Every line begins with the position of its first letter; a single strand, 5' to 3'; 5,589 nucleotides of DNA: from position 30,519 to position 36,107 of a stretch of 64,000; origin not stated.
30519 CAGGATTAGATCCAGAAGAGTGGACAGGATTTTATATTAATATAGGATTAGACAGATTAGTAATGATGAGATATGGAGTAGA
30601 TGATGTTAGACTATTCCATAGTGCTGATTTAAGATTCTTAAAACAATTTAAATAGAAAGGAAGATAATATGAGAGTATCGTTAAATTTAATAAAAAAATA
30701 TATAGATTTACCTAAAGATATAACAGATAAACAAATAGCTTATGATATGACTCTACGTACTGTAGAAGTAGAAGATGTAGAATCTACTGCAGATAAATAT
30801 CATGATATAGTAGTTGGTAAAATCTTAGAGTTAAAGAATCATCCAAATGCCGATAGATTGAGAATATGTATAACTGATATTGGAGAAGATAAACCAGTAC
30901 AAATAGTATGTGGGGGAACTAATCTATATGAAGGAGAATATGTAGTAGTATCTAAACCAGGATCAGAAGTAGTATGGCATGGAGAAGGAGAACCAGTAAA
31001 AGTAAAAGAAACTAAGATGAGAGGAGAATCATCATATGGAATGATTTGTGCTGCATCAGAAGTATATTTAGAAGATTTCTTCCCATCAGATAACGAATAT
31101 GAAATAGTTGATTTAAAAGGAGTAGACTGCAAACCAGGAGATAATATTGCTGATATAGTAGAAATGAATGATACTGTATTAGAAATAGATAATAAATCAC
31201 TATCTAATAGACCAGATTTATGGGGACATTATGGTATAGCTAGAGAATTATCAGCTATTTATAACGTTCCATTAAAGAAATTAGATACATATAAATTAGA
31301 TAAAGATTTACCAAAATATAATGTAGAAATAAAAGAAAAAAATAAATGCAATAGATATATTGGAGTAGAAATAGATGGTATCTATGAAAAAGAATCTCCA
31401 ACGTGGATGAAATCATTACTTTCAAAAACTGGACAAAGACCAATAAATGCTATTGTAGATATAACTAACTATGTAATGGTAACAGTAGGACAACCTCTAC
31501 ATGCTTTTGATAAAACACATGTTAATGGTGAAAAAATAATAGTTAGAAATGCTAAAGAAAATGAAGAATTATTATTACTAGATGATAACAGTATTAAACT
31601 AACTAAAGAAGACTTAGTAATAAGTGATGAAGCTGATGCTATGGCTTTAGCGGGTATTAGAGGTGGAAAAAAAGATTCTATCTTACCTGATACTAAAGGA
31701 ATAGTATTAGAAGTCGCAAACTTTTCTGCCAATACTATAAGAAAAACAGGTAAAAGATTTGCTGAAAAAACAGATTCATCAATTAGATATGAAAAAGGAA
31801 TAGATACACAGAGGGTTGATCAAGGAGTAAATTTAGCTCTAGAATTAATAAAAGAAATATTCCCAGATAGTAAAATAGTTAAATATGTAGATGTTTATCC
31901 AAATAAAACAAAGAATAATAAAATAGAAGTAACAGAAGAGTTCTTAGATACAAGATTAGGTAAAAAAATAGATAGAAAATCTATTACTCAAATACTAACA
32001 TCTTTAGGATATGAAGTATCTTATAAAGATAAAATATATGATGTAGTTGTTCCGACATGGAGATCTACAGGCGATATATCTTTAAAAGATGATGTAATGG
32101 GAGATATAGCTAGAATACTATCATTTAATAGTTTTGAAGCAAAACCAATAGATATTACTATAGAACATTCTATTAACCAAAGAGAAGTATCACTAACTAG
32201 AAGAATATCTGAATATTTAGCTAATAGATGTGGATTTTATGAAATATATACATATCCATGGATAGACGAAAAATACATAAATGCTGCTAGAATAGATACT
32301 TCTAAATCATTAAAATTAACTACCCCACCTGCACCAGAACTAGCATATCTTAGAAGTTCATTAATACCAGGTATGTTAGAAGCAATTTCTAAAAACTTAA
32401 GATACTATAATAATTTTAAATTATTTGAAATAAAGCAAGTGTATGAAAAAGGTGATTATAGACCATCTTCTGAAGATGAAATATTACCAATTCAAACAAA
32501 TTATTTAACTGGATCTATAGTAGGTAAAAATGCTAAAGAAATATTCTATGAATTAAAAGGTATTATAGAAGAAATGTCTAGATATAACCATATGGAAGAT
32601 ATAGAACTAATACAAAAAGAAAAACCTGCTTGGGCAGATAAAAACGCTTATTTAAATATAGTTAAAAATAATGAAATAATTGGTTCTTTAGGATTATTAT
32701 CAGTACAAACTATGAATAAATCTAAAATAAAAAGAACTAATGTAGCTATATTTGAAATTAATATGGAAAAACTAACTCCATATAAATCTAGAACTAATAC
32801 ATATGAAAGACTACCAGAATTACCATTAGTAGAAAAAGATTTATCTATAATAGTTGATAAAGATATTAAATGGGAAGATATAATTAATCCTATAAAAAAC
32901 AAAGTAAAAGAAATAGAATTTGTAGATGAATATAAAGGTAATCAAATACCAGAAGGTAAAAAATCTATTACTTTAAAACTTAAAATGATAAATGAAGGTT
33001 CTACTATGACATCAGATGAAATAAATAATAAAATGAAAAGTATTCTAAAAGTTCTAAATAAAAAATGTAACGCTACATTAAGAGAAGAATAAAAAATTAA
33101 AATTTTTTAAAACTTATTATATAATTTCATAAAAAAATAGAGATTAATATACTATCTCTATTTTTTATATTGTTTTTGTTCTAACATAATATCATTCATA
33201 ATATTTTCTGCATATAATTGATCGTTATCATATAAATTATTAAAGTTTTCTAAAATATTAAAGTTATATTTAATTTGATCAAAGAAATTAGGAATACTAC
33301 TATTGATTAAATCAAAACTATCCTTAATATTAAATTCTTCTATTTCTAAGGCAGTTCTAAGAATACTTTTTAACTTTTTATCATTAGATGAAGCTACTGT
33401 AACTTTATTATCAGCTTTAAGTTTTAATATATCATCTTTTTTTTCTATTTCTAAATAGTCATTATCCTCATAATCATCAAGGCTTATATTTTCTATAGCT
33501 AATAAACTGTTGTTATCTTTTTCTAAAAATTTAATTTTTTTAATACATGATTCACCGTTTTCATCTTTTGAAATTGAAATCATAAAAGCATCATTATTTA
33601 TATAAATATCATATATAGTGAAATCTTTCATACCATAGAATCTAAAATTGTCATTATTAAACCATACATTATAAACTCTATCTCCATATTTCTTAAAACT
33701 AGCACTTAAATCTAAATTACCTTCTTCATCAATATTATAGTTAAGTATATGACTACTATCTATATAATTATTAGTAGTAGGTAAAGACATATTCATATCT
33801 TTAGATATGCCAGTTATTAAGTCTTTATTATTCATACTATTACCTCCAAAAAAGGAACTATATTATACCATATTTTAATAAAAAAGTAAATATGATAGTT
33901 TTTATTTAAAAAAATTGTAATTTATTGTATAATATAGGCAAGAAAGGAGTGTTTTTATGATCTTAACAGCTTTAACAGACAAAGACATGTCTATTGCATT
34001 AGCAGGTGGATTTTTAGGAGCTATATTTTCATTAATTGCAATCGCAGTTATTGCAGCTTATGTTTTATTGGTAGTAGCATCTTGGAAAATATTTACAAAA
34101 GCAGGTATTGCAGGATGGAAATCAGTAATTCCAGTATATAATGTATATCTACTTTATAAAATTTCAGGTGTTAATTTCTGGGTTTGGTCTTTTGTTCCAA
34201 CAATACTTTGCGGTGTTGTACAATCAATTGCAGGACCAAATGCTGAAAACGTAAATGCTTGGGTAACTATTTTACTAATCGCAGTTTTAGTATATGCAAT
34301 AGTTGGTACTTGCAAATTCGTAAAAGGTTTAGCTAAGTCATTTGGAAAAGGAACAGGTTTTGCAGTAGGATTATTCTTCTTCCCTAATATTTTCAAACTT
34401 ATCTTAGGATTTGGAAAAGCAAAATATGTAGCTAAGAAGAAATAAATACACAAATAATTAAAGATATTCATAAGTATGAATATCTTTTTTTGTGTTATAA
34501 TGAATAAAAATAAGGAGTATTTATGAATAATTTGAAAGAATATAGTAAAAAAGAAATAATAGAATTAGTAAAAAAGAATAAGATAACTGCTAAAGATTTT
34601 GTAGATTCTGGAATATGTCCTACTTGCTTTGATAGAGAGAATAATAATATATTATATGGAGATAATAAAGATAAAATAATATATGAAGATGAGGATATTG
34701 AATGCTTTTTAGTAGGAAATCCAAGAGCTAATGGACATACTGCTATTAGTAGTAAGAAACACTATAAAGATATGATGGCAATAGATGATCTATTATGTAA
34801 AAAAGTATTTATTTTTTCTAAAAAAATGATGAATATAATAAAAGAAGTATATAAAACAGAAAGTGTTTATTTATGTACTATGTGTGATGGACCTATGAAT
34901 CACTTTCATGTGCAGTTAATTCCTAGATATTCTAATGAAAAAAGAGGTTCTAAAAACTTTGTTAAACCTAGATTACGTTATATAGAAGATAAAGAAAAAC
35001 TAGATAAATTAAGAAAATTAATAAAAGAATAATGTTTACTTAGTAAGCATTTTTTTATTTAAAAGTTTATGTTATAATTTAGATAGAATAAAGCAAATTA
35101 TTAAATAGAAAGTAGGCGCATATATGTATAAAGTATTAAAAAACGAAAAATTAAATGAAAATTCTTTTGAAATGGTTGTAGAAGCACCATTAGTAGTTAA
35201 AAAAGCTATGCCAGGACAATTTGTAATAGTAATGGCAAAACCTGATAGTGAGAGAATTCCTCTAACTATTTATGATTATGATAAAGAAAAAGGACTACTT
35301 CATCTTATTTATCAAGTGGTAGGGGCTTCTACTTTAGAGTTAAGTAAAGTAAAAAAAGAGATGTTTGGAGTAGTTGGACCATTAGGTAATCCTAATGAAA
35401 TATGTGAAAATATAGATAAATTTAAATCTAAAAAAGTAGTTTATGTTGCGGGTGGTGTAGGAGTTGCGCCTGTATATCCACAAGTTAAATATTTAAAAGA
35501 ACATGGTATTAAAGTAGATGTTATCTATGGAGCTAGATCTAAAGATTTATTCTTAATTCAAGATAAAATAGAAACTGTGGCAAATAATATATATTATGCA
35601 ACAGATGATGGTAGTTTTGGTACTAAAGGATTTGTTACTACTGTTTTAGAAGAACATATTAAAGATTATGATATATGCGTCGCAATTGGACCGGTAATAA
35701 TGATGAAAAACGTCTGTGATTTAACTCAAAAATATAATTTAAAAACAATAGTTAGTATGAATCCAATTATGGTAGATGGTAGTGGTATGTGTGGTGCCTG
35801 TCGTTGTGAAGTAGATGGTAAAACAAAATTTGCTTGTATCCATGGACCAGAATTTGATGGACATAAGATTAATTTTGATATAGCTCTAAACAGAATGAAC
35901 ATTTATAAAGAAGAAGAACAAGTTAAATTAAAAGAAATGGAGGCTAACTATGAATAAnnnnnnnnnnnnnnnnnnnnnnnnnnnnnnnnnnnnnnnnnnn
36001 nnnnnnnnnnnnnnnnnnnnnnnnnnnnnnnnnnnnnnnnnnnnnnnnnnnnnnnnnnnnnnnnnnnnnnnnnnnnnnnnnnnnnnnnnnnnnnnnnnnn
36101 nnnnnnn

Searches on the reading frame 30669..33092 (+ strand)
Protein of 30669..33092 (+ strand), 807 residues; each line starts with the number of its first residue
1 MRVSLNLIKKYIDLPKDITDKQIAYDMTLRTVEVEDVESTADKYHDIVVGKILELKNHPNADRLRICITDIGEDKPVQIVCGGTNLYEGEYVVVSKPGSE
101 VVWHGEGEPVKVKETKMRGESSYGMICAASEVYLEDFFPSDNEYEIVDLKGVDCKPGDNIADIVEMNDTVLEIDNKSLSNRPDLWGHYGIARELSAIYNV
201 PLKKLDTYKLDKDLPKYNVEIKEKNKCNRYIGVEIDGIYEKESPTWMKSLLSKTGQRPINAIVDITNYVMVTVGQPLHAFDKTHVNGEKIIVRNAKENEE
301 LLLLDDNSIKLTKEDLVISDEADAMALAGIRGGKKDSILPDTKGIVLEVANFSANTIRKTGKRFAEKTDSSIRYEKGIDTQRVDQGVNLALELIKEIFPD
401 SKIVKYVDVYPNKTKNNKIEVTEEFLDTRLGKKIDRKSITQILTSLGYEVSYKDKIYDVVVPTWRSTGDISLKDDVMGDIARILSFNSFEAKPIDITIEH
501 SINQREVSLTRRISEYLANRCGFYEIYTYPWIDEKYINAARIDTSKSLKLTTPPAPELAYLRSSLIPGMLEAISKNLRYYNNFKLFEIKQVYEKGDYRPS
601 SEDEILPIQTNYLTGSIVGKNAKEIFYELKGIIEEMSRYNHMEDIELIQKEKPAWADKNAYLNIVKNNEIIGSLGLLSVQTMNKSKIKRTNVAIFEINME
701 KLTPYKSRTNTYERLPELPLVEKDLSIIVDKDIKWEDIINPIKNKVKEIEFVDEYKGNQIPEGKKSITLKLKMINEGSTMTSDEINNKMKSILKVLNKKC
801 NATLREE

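Call 70: search_protein_families(library=pfam, proteins=[window:30669-33092:+], max_evalue=0.000001)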
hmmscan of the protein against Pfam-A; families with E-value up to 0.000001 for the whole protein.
window:30669-33092:+ (807 aa): 5 families
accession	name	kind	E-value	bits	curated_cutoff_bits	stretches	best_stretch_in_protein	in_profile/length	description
PF03483.22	B3_4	-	2.6e-56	190.4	29.3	1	226-398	1-173/174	B3/4 domain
PF17759.6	tRNA_synthFbeta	-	9.1e-29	100.9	22.4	1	502-699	14-214/214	Phenylalanyl tRNA synthetase beta chain CLM domain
PF03147.19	FDX-ACB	-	2.1e-20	73.4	31.1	1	716-805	1-94/94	Ferredoxin-fold anticodon binding domain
PF01588.26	tRNA_bind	-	1.1e-18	67.5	27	1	47-139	1-77/96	Putative tRNA binding domain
PF03484.21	B5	-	1.7e-12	47.8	28.6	1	419-484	1-65/67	tRNA synthetase B5 domain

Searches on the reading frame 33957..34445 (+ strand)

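Call 70: search_protein_families(library=pfam, proteins=[window:33957-34445:+], max_evalue=0.000001)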
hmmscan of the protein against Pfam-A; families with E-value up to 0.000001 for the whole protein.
window:33957-34445:+ (162 aa): 1 family
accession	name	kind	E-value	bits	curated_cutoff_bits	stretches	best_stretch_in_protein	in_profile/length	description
PF18936.5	DUF5684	-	1.5e-11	45.2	27.4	1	54-158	1-79/81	Family of unknown function (DUF5684)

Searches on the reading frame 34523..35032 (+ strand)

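Call 70: search_protein_families(library=pfam, proteins=[window:34523-35032:+], max_evalue=0.000001)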
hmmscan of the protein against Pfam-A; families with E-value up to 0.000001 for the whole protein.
window:34523-35032:+ (169 aa): 1 family
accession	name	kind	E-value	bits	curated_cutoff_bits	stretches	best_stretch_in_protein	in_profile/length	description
PF01230.28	HIT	-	9.1e-09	36.3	21.5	1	47-137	3-97/98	HIT domain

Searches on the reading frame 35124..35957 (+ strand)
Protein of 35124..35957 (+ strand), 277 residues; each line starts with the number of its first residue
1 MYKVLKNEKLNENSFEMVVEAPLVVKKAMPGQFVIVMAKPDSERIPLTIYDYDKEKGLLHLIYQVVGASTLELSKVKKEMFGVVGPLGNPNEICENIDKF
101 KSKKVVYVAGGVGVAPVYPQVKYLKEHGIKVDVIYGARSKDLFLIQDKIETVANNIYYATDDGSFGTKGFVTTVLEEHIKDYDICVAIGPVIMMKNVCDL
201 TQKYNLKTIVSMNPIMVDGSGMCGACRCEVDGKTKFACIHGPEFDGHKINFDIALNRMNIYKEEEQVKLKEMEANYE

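Call 70: search_protein_families(library=pfam, proteins=[window:35124-35957:+], max_evalue=0.000001)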
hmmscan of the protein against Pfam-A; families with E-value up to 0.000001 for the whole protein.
window:35124-35957:+ (277 aa): 2 families
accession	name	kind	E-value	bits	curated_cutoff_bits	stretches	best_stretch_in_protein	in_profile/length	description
PF10418.14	DHODB_Fe-S_bind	-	1.3e-11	44.5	23.9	1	213-249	1-40/41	Iron-sulfur cluster binding domain of dihydroorotate dehydrogenase B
PF00175.26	NAD_binding_1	-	3.5e-08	34.5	22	1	108-198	2-108/109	Oxidoreductase NAD-binding domain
